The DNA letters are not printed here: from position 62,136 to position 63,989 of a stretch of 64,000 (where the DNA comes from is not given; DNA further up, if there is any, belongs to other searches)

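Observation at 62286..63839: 517-aa protein with 26 perfectly phased Trp-containing pentapeptide repeats (x-x-G-phi-W) in the small-terminase position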

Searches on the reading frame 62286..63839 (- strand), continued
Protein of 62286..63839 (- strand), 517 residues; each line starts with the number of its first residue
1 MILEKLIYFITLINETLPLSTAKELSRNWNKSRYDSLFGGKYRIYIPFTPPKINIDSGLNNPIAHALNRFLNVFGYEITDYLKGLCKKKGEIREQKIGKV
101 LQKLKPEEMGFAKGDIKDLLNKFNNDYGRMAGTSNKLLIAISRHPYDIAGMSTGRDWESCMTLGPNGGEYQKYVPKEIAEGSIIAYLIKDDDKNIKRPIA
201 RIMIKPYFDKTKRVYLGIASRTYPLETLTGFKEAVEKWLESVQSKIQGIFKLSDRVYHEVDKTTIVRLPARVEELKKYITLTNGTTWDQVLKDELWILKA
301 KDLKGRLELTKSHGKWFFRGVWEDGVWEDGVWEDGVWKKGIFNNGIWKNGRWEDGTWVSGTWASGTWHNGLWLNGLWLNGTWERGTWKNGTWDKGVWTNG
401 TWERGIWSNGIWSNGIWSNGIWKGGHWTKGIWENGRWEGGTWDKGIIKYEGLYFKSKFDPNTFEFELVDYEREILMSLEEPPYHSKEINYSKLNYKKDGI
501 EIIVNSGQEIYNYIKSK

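Call 51: get_annotated_region(hit=H15, flank=4000)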
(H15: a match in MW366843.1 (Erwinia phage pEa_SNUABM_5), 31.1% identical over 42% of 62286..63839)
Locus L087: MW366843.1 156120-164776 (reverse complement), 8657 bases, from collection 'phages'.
description: Erwinia phage pEa_SNUABM_5, complete genome.
organism: Erwinia phage pEa_SNUABM_5 (NCBI taxid 2797313)
taxonomy: Viruses; Duplodnaviria; Heunggongvirae; Uroviricota; Caudoviricetes; Rivsvirus; Rivsvirus SNUABM5
host: Erwinia amylovora; source: stream water; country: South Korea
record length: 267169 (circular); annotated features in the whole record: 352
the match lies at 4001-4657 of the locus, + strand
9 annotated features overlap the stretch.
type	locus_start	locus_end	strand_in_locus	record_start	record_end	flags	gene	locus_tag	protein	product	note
CDS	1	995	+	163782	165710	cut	-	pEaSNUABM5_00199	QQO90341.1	hypothetical protein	-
CDS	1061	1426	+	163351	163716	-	-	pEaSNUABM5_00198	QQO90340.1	DUF2278 domain containing protein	-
CDS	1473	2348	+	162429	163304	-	-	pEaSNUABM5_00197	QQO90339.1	hypothetical protein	-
CDS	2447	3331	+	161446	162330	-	-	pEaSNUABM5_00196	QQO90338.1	hypothetical protein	-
CDS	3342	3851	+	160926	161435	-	-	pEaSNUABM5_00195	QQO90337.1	putative nucleotide binding protein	-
CDS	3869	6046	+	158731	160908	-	-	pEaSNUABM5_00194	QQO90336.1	putative exonuclease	putative exonuclease SbcD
CDS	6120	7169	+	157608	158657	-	-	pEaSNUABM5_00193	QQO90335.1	hypothetical protein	-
CDS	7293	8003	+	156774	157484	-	-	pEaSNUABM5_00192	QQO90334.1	hypothetical protein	-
CDS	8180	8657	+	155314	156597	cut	-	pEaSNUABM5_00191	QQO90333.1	hypothetical protein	-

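Call 61: find_encoding_contigs(protein=P0010, flank=10000, max_places=2)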
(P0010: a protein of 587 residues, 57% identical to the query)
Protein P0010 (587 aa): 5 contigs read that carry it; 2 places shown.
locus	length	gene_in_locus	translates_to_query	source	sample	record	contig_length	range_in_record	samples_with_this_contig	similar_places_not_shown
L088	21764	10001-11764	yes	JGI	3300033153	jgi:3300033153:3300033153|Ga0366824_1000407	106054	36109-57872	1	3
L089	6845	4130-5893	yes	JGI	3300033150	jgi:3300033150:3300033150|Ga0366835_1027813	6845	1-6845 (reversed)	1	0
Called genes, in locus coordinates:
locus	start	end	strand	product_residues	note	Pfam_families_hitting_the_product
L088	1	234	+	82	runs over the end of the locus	-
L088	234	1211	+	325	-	-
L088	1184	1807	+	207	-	-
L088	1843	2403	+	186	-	-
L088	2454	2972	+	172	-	-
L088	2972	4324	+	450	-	-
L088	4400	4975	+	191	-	-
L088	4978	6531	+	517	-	-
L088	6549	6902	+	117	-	PF20475:DUF6717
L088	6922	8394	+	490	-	-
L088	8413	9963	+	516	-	-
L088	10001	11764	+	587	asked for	-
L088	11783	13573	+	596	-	-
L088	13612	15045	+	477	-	-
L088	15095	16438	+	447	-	PF00782:DSPc, PF05706:CDKN3, PF22784:PTP-SAK (weak), PF22785:Tc-R-P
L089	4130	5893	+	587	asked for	-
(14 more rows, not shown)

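Call 84: get_annotated_region(hit=H3, flank=3000)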
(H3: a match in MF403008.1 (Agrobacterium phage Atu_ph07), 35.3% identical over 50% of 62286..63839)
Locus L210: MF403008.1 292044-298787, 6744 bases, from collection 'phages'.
description: Agrobacterium phage Atu_ph07, complete genome.
organism: Agrobacterium phage Atu_ph07 (NCBI taxid 2024264)
taxonomy: Viruses; Duplodnaviria; Heunggongvirae; Uroviricota; Caudoviricetes; Polybotosvirus; Polybotosvirus Atuph07
host: Agrobacterium tumefaciens C58; source: -; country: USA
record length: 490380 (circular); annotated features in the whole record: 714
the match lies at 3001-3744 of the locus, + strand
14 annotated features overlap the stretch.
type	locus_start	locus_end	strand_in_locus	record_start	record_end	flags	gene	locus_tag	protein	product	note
CDS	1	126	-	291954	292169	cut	-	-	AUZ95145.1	hypothetical protein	-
CDS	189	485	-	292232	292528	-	-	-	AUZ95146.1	hypothetical protein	-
CDS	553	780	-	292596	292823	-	-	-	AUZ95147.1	hypothetical protein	-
CDS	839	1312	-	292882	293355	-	-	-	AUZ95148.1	hypothetical protein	-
CDS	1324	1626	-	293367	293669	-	-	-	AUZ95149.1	hypothetical protein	-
CDS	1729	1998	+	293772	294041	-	-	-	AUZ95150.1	hypothetical protein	-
CDS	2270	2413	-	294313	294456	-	-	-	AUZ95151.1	hypothetical protein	-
CDS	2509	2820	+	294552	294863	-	-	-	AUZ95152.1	hypothetical protein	-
CDS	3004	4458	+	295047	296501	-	-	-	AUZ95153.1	hypothetical protein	-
CDS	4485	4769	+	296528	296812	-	-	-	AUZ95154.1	hypothetical protein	-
CDS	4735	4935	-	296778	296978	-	-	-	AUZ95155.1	hypothetical protein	-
CDS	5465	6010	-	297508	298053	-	-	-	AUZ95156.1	hypothetical protein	-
CDS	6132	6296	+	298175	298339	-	-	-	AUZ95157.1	hypothetical protein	-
CDS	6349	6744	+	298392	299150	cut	-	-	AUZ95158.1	adenine-specific methyltransferase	-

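Call 85: get_annotated_region(hit=H2, flank=3000)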
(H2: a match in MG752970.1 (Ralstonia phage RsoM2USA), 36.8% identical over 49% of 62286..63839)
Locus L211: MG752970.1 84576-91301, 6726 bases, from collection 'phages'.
description: Ralstonia phage RsoM2USA, complete genome.
organism: Ralstonia phage RsoM2USA (NCBI taxid 2070027)
taxonomy: Viruses; Duplodnaviria; Heunggongvirae; Uroviricota; Caudoviricetes
host: Ralstonia solanacearum; source: soil; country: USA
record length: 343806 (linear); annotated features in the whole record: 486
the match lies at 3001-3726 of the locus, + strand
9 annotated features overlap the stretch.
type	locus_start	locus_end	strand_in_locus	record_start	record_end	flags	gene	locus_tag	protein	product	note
CDS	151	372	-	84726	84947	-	-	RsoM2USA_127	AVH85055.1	hypothetical protein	-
CDS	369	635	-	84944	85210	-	-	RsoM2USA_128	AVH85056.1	hypothetical protein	-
CDS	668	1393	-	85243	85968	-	-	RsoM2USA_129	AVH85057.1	hypothetical protein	-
CDS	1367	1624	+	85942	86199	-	-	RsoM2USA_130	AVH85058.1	hypothetical protein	-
CDS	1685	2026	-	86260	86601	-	-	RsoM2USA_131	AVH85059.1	hypothetical protein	-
CDS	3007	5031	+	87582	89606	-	-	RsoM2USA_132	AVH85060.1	hypothetical protein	-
CDS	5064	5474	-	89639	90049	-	-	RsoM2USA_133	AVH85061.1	hypothetical protein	-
CDS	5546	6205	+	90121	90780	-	-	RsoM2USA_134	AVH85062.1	hypothetical protein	-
CDS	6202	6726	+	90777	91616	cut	-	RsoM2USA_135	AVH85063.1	hypothetical protein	-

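Call 86: get_annotated_region(hit=H13, flank=3000)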
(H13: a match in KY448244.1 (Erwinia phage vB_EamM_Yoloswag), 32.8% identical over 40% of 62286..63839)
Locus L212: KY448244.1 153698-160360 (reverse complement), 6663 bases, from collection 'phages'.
description: Erwinia phage vB_EamM_Yoloswag, complete genome.
organism: Erwinia phage vB_EamM_Yoloswag (NCBI taxid 1958956)
taxonomy: Viruses; Duplodnaviria; Heunggongvirae; Uroviricota; Caudoviricetes; Yoloswagvirus; Yoloswagvirus yoloswag
host: Erwinia amylovora; source: Guernsey Orchard; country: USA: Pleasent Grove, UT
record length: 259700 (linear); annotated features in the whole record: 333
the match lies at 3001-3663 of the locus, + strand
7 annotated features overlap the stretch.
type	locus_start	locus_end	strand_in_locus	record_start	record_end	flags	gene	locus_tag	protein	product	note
CDS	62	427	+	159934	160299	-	-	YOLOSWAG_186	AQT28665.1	putative DUF2778 domain-containing protein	gp187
CDS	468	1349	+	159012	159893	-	-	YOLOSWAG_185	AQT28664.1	hypothetical protein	gp186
CDS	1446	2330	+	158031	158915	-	-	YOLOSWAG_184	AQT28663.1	hypothetical protein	gp185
CDS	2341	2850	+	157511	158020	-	-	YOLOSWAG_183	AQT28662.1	putative ssDNA binding protein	gp184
CDS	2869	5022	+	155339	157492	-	-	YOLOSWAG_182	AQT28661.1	hypothetical protein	gp183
CDS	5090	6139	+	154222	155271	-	-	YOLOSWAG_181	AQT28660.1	putative recobination related endonuclease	gp182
CDS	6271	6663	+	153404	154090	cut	-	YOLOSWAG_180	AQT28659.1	hypothetical protein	gp181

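Call 98: search_protein_families(library=phrogs, proteins=[L211:3007-5031:+, L086:4004-5887:+, L212:2869-5022:+, L210:3004-4458:+], max_evalue=0.001)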
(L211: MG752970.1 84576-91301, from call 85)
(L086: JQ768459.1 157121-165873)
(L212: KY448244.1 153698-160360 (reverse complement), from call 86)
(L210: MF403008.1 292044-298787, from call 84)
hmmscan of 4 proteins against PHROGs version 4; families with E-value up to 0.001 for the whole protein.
L211:3007-5031:+ (674 aa): 2 families
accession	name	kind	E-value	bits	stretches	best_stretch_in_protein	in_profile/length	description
phrog_17056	-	unknown function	2.2e-08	34.9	1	11-223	3-173/420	-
phrog_18912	-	unknown function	0.0006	20.2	0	127-173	172-222/409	-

L086:4004-5887:+ (627 aa): 0 families

L212:2869-5022:+ (717 aa): 2 families
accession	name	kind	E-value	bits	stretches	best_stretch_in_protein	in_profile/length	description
phrog_18912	-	unknown function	9.6e-05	22.8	1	129-180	171-225/409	-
phrog_17056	-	unknown function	0.00032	21.2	1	120-171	87-118/420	-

L210:3004-4458:+ (484 aa): 5 families
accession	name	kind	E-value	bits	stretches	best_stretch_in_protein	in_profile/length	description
phrog_17056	-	unknown function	8e-169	563.4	1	4-484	1-420/420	-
phrog_5925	-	unknown function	1.2e-35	124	3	345-441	76-172/228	-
phrog_25923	-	unknown function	1.1e-14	55.4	3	389-453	261-323/366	-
phrog_18912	-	unknown function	2.2e-06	28.2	1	91-172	136-223/409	-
phrog_35305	-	unknown function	5.2e-06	27.3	0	356-409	80-134/195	-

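Call 100: search_protein_families(library=padloc, proteins=[L211:3007-5031:+], max_evalue=0.01)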
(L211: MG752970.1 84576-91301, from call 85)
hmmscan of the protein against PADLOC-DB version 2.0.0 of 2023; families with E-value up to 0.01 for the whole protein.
L211:3007-5031:+ (674 aa): 0 families
